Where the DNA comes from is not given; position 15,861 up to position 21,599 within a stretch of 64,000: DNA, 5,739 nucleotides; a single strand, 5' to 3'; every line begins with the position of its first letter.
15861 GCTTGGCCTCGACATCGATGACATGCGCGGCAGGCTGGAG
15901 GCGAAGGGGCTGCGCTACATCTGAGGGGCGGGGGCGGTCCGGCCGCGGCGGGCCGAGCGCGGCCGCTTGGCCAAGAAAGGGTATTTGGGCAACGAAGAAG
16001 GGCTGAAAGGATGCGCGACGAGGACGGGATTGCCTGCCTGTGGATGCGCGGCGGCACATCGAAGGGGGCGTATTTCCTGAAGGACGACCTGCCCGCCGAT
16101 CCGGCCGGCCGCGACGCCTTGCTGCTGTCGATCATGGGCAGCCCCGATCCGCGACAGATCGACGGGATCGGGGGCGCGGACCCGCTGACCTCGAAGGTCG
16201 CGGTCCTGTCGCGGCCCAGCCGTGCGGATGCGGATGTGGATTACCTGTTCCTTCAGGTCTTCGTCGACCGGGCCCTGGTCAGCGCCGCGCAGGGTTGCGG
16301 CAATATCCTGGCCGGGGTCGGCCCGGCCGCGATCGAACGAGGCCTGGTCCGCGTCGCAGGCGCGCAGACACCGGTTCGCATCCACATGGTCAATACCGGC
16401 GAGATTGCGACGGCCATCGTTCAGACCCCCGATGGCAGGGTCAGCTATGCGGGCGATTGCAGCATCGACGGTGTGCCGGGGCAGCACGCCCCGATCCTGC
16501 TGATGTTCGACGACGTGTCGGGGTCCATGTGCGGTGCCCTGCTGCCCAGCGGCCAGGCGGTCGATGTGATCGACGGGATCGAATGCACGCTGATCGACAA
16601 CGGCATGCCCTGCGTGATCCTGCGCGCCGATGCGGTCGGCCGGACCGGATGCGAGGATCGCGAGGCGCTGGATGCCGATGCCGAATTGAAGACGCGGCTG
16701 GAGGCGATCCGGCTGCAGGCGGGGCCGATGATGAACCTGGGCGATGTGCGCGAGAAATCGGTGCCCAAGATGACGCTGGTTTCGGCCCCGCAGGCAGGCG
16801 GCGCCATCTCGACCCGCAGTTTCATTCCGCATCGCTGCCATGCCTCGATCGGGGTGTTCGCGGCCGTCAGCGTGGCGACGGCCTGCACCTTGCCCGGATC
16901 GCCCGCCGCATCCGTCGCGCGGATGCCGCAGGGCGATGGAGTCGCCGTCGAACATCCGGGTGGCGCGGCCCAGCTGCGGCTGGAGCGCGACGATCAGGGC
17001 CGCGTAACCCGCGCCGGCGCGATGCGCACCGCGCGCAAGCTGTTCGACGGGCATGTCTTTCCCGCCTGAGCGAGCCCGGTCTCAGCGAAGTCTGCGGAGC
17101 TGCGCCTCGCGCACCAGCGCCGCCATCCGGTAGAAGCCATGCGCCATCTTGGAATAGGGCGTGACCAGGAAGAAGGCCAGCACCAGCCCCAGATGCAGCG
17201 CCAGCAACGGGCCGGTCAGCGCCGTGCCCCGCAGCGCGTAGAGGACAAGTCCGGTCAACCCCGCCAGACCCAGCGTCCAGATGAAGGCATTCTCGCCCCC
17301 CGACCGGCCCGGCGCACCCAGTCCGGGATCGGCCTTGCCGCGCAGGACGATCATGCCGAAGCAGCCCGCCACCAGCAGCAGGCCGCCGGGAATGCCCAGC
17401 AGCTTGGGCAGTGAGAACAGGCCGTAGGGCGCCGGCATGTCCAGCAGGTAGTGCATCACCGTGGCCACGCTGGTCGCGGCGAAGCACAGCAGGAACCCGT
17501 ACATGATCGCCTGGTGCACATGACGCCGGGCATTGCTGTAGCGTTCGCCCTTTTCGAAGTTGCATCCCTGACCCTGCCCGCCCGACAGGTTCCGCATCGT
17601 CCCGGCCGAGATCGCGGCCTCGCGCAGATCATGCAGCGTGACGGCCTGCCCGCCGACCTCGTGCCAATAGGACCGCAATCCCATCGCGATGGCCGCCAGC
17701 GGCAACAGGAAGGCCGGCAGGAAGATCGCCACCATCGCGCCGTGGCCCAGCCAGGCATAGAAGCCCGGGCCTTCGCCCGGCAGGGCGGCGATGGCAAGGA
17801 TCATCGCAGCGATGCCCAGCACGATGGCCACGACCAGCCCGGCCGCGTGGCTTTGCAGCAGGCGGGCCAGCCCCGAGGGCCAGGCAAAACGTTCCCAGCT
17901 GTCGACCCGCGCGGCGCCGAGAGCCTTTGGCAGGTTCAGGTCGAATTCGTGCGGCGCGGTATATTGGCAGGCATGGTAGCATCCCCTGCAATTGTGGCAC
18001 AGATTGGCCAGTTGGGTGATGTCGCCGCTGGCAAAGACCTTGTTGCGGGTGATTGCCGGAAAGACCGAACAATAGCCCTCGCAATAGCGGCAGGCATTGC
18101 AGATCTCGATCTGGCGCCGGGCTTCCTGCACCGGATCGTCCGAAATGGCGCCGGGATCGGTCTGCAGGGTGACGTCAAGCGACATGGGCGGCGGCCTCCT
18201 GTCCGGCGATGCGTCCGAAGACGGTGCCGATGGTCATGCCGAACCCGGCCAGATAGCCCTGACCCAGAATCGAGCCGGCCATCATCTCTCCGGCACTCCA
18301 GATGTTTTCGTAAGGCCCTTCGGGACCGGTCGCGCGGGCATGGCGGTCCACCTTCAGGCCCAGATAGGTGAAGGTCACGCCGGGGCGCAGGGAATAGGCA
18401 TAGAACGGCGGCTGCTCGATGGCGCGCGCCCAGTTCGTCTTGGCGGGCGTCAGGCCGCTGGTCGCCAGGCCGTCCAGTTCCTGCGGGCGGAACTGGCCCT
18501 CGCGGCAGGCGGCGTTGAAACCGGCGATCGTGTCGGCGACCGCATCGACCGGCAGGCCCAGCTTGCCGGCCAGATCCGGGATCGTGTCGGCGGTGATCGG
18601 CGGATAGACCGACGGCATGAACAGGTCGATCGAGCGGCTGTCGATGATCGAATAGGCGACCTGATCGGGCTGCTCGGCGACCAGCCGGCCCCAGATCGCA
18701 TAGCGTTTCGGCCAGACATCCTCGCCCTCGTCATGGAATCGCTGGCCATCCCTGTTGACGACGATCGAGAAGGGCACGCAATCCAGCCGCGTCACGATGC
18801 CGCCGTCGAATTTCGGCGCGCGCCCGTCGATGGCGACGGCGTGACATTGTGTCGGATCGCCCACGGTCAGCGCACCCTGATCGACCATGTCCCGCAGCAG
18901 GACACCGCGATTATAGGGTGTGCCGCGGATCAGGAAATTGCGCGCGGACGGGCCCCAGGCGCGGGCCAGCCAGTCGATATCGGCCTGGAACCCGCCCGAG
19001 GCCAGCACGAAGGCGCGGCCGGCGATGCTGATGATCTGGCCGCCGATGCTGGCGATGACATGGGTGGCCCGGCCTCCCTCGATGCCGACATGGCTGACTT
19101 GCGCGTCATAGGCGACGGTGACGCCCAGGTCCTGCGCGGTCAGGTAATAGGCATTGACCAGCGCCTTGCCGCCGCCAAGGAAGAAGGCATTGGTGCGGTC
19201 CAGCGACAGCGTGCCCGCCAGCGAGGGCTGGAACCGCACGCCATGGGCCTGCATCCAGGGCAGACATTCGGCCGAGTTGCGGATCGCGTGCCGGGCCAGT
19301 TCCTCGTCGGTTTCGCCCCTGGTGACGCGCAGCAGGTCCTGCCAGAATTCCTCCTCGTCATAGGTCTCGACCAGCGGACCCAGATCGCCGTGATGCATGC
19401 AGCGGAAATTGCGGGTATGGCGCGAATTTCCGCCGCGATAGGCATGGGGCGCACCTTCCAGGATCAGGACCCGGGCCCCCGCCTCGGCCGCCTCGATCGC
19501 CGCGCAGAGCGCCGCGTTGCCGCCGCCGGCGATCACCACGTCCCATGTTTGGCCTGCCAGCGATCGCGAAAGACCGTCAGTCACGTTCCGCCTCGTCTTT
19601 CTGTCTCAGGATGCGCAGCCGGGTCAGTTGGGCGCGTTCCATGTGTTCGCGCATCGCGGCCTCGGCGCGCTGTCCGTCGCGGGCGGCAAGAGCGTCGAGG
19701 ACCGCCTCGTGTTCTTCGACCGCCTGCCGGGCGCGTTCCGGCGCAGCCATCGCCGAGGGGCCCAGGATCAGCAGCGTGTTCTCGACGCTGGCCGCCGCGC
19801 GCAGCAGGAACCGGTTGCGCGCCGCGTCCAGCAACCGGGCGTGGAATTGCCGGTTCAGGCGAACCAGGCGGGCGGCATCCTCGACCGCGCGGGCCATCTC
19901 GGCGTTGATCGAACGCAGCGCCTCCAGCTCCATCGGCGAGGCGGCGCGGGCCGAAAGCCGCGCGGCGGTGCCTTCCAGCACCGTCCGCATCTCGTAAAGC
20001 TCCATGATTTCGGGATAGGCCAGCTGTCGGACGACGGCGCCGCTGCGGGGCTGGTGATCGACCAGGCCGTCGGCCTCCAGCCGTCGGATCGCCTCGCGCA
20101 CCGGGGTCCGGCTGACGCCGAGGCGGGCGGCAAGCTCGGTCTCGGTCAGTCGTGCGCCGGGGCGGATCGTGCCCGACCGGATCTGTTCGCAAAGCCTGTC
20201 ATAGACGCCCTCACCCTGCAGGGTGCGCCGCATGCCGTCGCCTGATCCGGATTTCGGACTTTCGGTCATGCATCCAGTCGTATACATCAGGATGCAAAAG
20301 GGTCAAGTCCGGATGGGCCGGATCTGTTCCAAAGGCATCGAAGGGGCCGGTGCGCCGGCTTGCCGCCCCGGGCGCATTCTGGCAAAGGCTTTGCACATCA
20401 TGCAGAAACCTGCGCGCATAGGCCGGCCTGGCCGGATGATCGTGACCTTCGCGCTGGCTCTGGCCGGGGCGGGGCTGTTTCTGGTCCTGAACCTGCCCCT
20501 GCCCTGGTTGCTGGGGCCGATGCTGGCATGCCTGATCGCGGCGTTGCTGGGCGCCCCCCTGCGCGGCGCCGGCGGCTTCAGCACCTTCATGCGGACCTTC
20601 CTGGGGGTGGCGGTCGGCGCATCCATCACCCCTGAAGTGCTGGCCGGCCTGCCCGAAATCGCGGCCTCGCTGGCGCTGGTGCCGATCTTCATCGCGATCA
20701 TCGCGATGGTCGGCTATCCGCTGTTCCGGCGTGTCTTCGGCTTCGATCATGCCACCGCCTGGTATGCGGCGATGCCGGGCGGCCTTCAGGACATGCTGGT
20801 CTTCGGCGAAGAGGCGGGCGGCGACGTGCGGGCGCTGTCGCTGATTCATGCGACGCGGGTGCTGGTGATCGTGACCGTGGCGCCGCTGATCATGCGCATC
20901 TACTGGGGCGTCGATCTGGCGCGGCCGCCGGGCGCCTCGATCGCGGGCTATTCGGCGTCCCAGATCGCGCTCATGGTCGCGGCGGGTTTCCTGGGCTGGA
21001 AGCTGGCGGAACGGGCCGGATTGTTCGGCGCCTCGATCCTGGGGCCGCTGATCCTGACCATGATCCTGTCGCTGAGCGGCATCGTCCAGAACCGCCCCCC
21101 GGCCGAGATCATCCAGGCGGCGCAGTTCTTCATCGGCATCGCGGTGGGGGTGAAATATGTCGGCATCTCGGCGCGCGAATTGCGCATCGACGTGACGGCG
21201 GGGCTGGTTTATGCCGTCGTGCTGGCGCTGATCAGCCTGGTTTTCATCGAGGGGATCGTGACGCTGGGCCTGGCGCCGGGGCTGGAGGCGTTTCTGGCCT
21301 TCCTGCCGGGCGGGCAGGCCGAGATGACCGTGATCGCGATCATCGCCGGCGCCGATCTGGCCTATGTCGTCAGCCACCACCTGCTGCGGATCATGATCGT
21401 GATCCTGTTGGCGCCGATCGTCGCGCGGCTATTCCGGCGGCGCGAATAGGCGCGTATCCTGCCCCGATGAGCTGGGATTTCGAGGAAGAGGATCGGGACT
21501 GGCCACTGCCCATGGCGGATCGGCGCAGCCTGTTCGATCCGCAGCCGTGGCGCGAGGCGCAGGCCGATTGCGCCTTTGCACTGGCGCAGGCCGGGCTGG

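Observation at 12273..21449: galBCD lower pathway with no ring-cleavage genes, paired with tcuAB and an unexplained dehydrogenase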

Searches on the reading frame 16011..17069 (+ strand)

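Call 4: search_protein_families(library=pfam, proteins=[window:16011-17069:+])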
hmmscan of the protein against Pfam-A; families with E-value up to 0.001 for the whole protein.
window:16011-17069:+ (352 aa): 1 family
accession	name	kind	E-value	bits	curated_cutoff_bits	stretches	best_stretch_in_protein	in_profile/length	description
PF04303.18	PrpF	-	4.2e-98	329.1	27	1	7-350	4-369/371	PrpF protein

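Call 5: search_protein_families(library=ncbifam, proteins=[window:16011-17069:+])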
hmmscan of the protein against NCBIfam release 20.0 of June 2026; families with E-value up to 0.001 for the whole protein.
window:16011-17069:+ (352 aa): 2 families
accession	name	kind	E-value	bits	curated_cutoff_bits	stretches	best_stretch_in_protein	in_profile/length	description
NF033377.1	OMA_tautomer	equivalog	1.4e-155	517.6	440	1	12-350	1-347/349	4-oxalomesaconate tautomerase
TIGR02334.1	prpF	equivalog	1.2e-52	179.1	440.55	1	7-349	6-383/390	2-methylaconitate cis-trans isomerase PrpF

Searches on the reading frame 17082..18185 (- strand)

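Call 4: search_protein_families(library=pfam, proteins=[window:17082-18185:-])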
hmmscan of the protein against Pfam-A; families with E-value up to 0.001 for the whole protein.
window:17082-18185:- (367 aa): 0 families

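Call 5: search_protein_families(library=ncbifam, proteins=[window:17082-18185:-])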
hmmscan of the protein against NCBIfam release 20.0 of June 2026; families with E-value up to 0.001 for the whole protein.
window:17082-18185:- (367 aa): 3 families
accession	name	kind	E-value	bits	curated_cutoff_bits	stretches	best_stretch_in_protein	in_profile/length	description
NF011607.0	PRK15033.1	subfamily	3.4e-109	365.3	524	1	15-363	21-377/389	tricarballylate utilization 4Fe-4S protein TcuB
TIGR02484.1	CitB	equivalog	4.9e-104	348.4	246.6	1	16-365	3-360/372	tricarballylate utilization 4Fe-4S protein TcuB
NF038018.1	qmoC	equivalog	5.2e-27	95.2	300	1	61-358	62-359/360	quinone-interacting membrane-bound oxidoreductase complex subunit QmoC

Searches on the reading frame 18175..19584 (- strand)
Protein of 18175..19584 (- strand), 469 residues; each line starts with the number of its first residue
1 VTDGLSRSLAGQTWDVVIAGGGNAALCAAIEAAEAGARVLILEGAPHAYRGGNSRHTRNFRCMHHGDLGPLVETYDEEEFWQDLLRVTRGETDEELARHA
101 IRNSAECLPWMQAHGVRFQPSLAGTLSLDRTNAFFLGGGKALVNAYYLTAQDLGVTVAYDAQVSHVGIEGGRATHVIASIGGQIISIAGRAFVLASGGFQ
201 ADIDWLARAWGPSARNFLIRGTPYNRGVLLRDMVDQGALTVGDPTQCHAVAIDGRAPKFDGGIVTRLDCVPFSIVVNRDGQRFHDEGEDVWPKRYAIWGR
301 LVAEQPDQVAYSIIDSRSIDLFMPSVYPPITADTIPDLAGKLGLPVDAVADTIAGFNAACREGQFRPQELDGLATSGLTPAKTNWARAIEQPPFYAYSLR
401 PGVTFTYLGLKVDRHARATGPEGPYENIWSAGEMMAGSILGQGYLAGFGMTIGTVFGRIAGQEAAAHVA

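Call 4: search_protein_families(library=pfam, proteins=[window:18175-19584:-])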
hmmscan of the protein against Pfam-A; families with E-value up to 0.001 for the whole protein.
window:18175-19584:- (469 aa): 5 families
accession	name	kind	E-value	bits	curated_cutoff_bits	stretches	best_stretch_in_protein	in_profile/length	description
PF00890.30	FAD_binding_2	-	6.4e-32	111.7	20.4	1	15-441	1-405/414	FAD binding domain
PF12831.13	FAD_oxidored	-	3.5e-10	40.2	27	1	15-197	1-145/416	FAD dependent oxidoreductase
PF01266.30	DAO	-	1.8e-08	34.7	27.9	1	15-200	1-206/353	FAD dependent oxidoreductase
PF03486.20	HI0933_like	-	1.3e-05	25.2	50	1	15-200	2-166/244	HI0933-like protein Rossmann domain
PF13450.12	NAD_binding_8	-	0.00095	19.8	21.9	0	18-61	1-42/68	NAD(P)-binding Rossmann-like domain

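Call 5: search_protein_families(library=ncbifam, proteins=[window:18175-19584:-])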
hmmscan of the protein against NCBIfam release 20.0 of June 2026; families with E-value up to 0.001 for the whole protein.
window:18175-19584:- (469 aa): 34 families (the best 25 are shown)
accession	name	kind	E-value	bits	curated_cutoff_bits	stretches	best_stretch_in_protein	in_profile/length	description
NF006130.0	PRK08274.1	equivalog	4.5e-200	665.4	369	1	12-468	4-462/467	FAD-dependent tricarballylate dehydrogenase TcuA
TIGR02485.1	CobZ_N-term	equivalog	2.9e-179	596.4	372.55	1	15-468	3-435/437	FAD-dependent tricarballylate dehydrogenase TcuA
TIGR01813.1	flavo_cyto_c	subfamily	6.5e-32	110.8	285.45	1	15-462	1-444/444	flavocytochrome c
NF005064.0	PRK06481.1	equivalog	2.9e-31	108.8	542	1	12-468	60-503/506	flavocytochrome c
NF005510.0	PRK07121.1-3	subfamily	4.1e-28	98.4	481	2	136-467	176-489/492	FAD-binding protein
NF009478.0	PRK12844.1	equivalog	5e-26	91.1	789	2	136-466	206-550/559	3-ketosteroid-delta-1-dehydrogenase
NF053717.1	VnlPnlRedVprA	equivalog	6.9e-25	87.8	600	2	12-323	5-316/481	vinyl phenol reductase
NF009477.0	PRK12843.1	equivalog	2.8e-24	85.5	758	2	138-466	219-570/578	FAD-dependent oxidoreductase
NF004789.0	PRK06134.1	subfamily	5.7e-24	84.6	747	1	133-466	210-569/581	FAD-dependent oxidoreductase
NF005512.0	PRK07121.1-5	subfamily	2.4e-23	82.5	812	2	137-465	179-487/489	FAD-binding protein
NF005882.1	PRK07843.1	equivalog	2.7e-23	82.2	788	2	135-462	197-545/547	3-oxosteroid 1-dehydrogenase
NF005508.0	PRK07121.1-1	equivalog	3.6e-22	78.6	537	2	137-467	173-493/497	FAD-binding protein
NF005509.0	PRK07121.1-2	subfamily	4.5e-20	71.7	630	2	174-468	239-525/527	FAD-binding protein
NF053676.1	4oxCHCAChcC1Cy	equivalog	1.9e-19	69.5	1000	2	130-456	177-516/528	4-oxocyclohexanecarboxylate 2-dehydrogenase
NF005511.0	PRK07121.1-4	equivalog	6e-19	67.9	466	2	12-123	19-129/553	FAD-binding protein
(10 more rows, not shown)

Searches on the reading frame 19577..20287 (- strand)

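Call 4: search_protein_families(library=pfam, proteins=[window:19577-20287:-])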
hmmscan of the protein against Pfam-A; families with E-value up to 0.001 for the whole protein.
window:19577-20287:- (236 aa): 11 families
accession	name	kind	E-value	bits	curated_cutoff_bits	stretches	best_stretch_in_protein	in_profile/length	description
PF07729.17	FCD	-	3e-28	99.2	24.3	1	96-217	1-124/125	FCD domain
PF00392.27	GntR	-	4.5e-22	77.9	27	1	26-86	3-64/64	Bacterial regulatory proteins, gntR family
PF13412.12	HTH_24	-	4.2e-08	33.1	21.9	1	45-76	16-47/48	Winged helix-turn-helix DNA-binding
PF01325.25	Fe_dep_repress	-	2.1e-06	28.3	26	1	48-84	24-60/60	Iron dependent repressor, N-terminal DNA binding domain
PF13545.12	HTH_Crp_2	-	1.5e-05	25.3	27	1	44-81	20-57/70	Crp-like helix-turn-helix domain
PF12802.13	MarR_2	-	7.6e-05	23.2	27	1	43-80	18-54/61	MarR family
PF08279.18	HTH_11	-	0.00012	22.3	25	1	47-75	16-45/55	HTH domain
PF01978.25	TrmB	-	0.00037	20.7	25.6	1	47-82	23-58/68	Sugar-specific transcriptional regulator TrmB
PF01047.28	MarR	-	0.00043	20.6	24.6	0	47-80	18-51/59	MarR family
PF13551.12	HTH_29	-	0.00058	20.3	28.1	1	50-84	16-52/64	Winged helix-turn helix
PF13404.12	HTH_AsnC-type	-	0.0006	20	27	1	45-71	16-42/42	AsnC-type helix-turn-helix domain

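Call 5: search_protein_families(library=ncbifam, proteins=[window:19577-20287:-])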
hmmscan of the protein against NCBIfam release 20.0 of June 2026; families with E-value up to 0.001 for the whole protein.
window:19577-20287:- (236 aa): 25 families
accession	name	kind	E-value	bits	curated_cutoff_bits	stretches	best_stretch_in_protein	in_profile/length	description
TIGR03338.1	phnR_burk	equivalog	1.4e-37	129.4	271.5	1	29-219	17-209/212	phosphonate utilization associated transcriptional regulator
NF003011.0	PRK03837.1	subfamily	1.2e-23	84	260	2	92-221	102-231/241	transcriptional regulator NanR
NF008504.0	PRK11414.1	equivalog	1.4e-16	60.9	225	1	28-218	16-210/221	GntR family transcriptional regulator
NF007741.0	PRK10421.1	equivalog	7.3e-14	51.8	311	2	26-88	10-73/262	transcriptional regulator LldR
TIGR02018.2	his_ut_repres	equivalog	3.2e-11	43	220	1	28-133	4-111/226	histidine utilization transcriptional repressor HutC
NF008576.0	PRK11534.1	equivalog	1.1e-10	41.6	218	1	28-229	12-219/225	DNA-binding transcriptional regulator CsiR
NF007001.0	PRK09464.1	equivalog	1.5e-10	41.2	330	1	29-226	16-235/254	pyruvate dehydrogenase complex transcriptional repressor PdhR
NF052282.1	PLP_TF_PdxR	equivalog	1.2e-09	37.7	320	1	28-95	6-74/448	MocR-like pyridoxine biosynthesis transcription factor PdxR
NF007442.0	PRK09990.1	equivalog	5.6e-09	35.8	301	1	27-220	14-232/256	transcriptional regulator GlcC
NF008571.0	PRK11523.1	equivalog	1e-08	35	396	1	31-222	16-224/258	transcriptional regulator ExuR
NF012025.0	PRK15481.1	equivalog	1.6e-07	30.4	573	1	27-108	10-92/432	MocR-like B6 salvage transcription factor PtsJ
TIGR02325.1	C_P_lyase_phnF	equivalog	3.9e-07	29.8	156.8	1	28-134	13-117/238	phosphonate metabolism transcriptional regulator PhnF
NF052290.2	MocR_like_YczR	exception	7e-07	28.3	487.4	1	27-142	23-133/458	MocR-like transcription factor YczR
NF052281.1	rhizopine_MocR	equivalog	8e-07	28.1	650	1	27-117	22-110/479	rhizopine catabolism transcriptional regulator MocR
TIGR03337.1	phnR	equivalog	1e-06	28.6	296.75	1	29-86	7-65/231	phosphonate utilization transcriptional regulator PhnR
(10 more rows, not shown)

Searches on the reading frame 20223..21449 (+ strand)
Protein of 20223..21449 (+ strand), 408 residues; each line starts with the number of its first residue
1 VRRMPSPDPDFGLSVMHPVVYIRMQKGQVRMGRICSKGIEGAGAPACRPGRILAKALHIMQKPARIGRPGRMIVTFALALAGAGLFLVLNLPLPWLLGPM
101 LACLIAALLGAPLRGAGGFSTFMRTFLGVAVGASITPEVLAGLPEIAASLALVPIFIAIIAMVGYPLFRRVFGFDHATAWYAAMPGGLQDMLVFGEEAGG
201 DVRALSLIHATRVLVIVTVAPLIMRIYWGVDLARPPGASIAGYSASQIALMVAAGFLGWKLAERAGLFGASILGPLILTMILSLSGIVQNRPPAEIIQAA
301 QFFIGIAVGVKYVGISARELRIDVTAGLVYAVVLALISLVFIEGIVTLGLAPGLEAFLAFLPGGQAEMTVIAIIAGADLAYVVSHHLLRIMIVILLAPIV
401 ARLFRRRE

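Call 4: search_protein_families(library=pfam, proteins=[window:20223-21449:+])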
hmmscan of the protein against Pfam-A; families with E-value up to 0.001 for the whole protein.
window:20223-21449:+ (408 aa): 1 family
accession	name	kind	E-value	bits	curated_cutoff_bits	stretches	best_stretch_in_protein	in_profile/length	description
PF05145.17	AbrB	-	5.1e-79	265.9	29.2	1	95-404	1-313/314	Transition state regulatory protein AbrB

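Call 5: search_protein_families(library=ncbifam, proteins=[window:20223-21449:+])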
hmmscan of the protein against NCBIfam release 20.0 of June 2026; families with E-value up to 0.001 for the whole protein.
window:20223-21449:+ (408 aa): 1 family
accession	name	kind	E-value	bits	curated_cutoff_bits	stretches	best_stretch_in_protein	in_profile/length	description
TIGR03082.1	Gneg_AbrB_dup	domain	2.9e-50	170.2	94.7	2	73-226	2-156/157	membrane protein AbrB duplication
